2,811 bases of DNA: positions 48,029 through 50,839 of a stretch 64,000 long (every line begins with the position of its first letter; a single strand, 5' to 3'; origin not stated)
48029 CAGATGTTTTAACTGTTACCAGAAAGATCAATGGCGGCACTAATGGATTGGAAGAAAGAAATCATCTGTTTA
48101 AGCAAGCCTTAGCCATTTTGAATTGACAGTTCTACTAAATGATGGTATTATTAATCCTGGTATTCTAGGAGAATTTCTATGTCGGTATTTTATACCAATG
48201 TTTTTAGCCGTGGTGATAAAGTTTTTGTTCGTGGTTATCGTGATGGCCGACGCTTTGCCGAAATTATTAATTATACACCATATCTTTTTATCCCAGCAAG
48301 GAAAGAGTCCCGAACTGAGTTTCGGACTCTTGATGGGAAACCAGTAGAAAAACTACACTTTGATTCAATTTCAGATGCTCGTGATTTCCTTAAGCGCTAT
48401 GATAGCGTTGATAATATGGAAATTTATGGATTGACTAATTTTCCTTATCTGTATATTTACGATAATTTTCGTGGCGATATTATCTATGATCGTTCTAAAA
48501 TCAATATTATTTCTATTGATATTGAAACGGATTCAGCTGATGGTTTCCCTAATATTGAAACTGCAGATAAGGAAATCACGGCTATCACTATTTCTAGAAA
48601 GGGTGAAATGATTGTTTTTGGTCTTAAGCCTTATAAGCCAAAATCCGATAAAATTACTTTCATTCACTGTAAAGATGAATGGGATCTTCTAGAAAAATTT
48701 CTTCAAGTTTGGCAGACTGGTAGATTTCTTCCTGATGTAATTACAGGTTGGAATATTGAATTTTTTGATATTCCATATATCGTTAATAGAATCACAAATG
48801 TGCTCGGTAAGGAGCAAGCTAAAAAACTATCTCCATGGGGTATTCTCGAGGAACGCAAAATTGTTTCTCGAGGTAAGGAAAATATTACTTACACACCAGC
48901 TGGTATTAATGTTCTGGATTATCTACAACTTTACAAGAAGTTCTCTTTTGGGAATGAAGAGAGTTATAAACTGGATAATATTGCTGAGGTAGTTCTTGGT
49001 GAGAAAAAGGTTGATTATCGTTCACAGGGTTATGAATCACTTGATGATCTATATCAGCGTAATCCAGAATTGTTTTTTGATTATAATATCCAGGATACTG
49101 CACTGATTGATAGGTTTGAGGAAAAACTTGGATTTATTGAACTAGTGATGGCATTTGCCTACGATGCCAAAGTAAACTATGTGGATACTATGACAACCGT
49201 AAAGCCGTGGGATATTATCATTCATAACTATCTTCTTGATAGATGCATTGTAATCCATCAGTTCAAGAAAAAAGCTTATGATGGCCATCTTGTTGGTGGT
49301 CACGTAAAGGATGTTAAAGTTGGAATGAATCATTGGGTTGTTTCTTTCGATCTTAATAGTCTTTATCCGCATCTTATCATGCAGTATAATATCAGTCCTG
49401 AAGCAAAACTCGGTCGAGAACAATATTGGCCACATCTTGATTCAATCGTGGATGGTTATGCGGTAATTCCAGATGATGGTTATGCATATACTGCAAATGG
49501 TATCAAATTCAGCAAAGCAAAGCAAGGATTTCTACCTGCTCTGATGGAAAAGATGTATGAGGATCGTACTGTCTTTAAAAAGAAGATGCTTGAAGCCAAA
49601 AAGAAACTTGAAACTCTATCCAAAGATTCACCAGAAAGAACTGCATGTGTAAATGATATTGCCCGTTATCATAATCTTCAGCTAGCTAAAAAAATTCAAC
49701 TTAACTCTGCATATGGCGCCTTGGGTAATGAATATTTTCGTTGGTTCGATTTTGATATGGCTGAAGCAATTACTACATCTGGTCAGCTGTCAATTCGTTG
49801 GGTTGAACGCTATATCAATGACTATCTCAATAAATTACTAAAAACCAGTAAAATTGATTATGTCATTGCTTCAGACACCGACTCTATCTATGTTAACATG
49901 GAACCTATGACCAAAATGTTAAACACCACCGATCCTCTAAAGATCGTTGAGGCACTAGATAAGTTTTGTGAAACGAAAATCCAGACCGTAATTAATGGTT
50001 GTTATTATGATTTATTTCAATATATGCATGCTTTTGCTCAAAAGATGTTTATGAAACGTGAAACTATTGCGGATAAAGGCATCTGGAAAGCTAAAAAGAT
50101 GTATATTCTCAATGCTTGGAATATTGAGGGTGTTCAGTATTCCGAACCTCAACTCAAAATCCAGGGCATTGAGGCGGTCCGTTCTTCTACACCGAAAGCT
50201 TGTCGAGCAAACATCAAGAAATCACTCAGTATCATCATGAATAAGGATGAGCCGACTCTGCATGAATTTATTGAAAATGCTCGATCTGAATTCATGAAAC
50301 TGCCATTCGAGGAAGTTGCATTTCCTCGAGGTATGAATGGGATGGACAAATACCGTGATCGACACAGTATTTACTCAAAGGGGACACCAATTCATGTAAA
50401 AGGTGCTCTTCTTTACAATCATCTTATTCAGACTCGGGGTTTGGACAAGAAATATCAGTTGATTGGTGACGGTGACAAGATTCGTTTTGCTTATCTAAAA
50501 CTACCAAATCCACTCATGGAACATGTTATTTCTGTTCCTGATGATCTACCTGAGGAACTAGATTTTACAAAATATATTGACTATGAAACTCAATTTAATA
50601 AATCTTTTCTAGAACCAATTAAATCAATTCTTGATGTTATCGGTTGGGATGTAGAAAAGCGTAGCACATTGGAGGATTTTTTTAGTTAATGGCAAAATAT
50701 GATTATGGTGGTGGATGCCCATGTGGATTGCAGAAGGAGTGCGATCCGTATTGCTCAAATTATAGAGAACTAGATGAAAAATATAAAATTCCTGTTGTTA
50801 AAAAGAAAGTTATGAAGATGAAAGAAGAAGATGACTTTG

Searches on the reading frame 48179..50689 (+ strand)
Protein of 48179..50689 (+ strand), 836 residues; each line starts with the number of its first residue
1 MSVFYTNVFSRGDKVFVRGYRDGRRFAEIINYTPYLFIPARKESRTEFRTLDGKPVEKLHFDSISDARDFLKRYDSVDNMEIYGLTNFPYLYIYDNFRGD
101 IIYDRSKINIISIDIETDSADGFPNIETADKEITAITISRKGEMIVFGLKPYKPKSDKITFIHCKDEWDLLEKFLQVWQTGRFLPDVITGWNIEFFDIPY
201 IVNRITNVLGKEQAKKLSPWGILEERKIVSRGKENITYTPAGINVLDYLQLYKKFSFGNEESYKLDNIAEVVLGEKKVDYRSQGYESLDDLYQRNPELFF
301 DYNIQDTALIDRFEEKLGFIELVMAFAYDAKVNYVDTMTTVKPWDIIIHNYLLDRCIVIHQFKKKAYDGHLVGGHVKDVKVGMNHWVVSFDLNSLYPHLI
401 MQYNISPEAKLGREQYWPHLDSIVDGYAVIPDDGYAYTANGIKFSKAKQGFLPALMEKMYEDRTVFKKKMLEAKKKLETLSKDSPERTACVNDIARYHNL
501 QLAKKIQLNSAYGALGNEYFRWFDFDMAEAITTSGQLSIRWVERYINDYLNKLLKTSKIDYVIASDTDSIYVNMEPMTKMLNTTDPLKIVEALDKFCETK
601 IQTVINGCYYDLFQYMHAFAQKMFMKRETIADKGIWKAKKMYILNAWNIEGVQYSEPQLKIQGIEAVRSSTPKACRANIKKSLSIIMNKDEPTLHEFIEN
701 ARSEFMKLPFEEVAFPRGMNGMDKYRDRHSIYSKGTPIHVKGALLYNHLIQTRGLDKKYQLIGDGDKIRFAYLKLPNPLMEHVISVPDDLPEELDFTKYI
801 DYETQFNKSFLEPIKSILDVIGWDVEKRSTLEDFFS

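Call 9: search_protein_families(library=pfam, proteins=[window:48179-50689:+])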
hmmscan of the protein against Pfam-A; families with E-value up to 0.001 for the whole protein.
window:48179-50689:+ (836 aa): 2 families
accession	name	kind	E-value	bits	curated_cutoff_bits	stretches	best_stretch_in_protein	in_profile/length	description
PF03104.25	DNA_pol_B_exo1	-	8.1e-25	88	23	1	107-268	63-242/242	DNA polymerase family B, exonuclease domain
PF00136.26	DNA_pol_B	-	1.6e-22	80.3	23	1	347-705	19-345/453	DNA polymerase family B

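Call 12: search_dna_similar(query=window:48179-50689:+, collection=phages, mode=protein, max_rows=15)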
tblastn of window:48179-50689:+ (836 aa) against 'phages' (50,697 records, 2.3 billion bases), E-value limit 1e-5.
Records with a match: 2671; places in all: 2799; records where one place covers at least 80% of the query: 2344.
Best place of each record, by identity: <60% 2671.
By first word of the organism name: Escherichia 675; Synechococcus 377; Klebsiella 334; Salmonella 199; Vibrio 136; Aeromonas 92; Shigella 89; Acinetobacter 73; Cyanophage 61; Enterobacter 59; and 67 more.
By host as written in the record: - 469; Escherichia coli 281; Klebsiella pneumoniae 115; Synechococcus 107; Synechococcus sp. 38; Aeromonas salmonicida 38; Escherichia coli O157:H7 38; Salmonella enterica 30; and 584 more.
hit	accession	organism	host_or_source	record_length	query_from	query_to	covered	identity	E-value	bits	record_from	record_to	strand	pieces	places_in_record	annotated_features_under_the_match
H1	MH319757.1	Marine virus AG-345-O18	single cell amplified by WGA-X; seawater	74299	4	836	100%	48.7%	0e+0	779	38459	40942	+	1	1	record has no annotation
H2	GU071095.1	Synechococcus phage S-SM2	Synechococcus sp. WH8017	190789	4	836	100%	48.5%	0e+0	768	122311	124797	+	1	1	gp43: DNA polymerase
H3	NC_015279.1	Synechococcus phage S-SM2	Synechococcus sp. WH8017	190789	4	836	100%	48.5%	0e+0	768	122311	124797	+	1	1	gp43: DNA polymerase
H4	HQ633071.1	Synechococcus phage S-SKS1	Synechococcus sp. WH7803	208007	4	835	100%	48.5%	0e+0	768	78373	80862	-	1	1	DNA polymerase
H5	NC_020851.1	Synechococcus phage S-SKS1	Synechococcus sp. WH7803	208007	4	835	100%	48.5%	0e+0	768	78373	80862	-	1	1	DNA polymerase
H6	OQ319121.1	Synechococcus phage S-BM3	Synechococcus sp. WH 7803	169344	4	835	100%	48.5%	0e+0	789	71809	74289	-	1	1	DNA polymerase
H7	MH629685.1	Synechococcus virus S-PRM1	Synechococcus sp. WH 7803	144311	4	835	100%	48.3%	0e+0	769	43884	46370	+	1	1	DNA polymerase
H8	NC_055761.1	Synechococcus virus S-PRM1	Synechococcus sp. WH 7803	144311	4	835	100%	48.3%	0e+0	769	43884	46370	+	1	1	DNA polymerase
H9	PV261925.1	Synechococcus phage RB11-B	Synechococcus sp. MW02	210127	4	836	100%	48.2%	0e+0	762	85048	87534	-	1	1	DNA polymerase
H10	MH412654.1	Synechococcus phage S-T4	Synechococcus sp. WH 7803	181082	4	835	100%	48.2%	0e+0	775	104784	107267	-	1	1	DNA polymerase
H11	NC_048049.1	Synechococcus phage S-T4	Synechococcus sp. WH 7803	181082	4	835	100%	48.2%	0e+0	775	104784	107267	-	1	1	DNA polymerase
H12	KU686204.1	Synechococcus phage S-CAM9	Synechococcus sp.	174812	4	835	100%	48.1%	0e+0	766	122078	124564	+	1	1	DNA polymerase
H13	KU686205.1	Synechococcus phage S-CAM9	Synechococcus sp.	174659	4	835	100%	48.1%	0e+0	766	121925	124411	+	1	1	DNA polymerase | hypothetical protein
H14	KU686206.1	Synechococcus phage S-CAM9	Synechococcus sp.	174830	4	835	100%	48.1%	0e+0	766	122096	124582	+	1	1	DNA polymerase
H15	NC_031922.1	Synechococcus phage S-CAM9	Synechococcus sp.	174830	4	835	100%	48.1%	0e+0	766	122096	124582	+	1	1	DNA polymerase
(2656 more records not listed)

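Call 15: find_related_loci(query=window:48179-50689:+, collection=viral_contigs, flank=10000)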
Query window:48179-50689:+ (836 aa) in viral_contigs; peptide patterns used: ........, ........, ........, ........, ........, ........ (x = any residue, [..] = any of these).
19 stretches matched a pattern; 18 encode a relative of the query (tblastn E <= 1e-3); 17 distinct loci.
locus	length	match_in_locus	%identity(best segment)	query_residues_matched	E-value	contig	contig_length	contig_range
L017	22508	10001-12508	82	1-836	0e+0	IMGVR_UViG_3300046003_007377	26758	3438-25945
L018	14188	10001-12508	82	1-836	0e+0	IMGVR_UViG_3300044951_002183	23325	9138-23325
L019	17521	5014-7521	82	1-836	0e+0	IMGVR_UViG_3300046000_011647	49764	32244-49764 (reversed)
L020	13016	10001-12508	82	1-836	0e+0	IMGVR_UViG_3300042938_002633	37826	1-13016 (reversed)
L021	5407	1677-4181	81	1-835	0e+0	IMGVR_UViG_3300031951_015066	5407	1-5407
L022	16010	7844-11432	96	1-836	0e+0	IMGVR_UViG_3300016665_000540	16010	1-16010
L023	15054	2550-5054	89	1-835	0e+0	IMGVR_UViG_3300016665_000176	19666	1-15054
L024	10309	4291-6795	78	1-835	0e+0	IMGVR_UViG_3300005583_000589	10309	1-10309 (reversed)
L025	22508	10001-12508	77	1-836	0e+0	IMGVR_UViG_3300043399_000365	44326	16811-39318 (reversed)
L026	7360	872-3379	77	1-836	0e+0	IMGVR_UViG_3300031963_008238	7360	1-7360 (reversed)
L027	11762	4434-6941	77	1-836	0e+0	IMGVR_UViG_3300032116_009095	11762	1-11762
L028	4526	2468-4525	81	1-686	0e+0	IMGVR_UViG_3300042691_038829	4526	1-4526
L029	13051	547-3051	81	1-835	0e+0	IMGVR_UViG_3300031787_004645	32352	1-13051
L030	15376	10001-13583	78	1-836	0e+0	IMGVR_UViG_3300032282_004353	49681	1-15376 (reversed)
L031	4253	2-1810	80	233-835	0e+0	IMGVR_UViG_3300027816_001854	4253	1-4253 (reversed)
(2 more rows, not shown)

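Call 26: list_cluster_members(proteins=[window:48179-50689:+, window:12076-12348:+, window:42308-42553:-, window:9271-9501:-])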
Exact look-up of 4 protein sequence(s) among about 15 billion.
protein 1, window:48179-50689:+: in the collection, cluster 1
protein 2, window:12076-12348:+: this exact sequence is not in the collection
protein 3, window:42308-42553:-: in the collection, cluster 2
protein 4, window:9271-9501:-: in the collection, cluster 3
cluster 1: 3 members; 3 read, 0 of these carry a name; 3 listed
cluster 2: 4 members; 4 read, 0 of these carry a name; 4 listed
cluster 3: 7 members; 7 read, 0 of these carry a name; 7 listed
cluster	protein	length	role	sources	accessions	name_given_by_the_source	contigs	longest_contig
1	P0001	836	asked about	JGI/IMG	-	-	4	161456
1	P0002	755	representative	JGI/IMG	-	-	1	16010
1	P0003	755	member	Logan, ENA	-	-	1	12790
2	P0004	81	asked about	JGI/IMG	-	-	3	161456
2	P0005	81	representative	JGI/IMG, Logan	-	-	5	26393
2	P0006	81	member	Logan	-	-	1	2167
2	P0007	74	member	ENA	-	-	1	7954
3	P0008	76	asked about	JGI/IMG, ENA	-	-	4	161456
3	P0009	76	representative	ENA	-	-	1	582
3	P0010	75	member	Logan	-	-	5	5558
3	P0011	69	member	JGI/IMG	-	-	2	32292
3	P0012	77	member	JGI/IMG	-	-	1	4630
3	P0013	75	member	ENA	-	-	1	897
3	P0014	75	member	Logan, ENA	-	-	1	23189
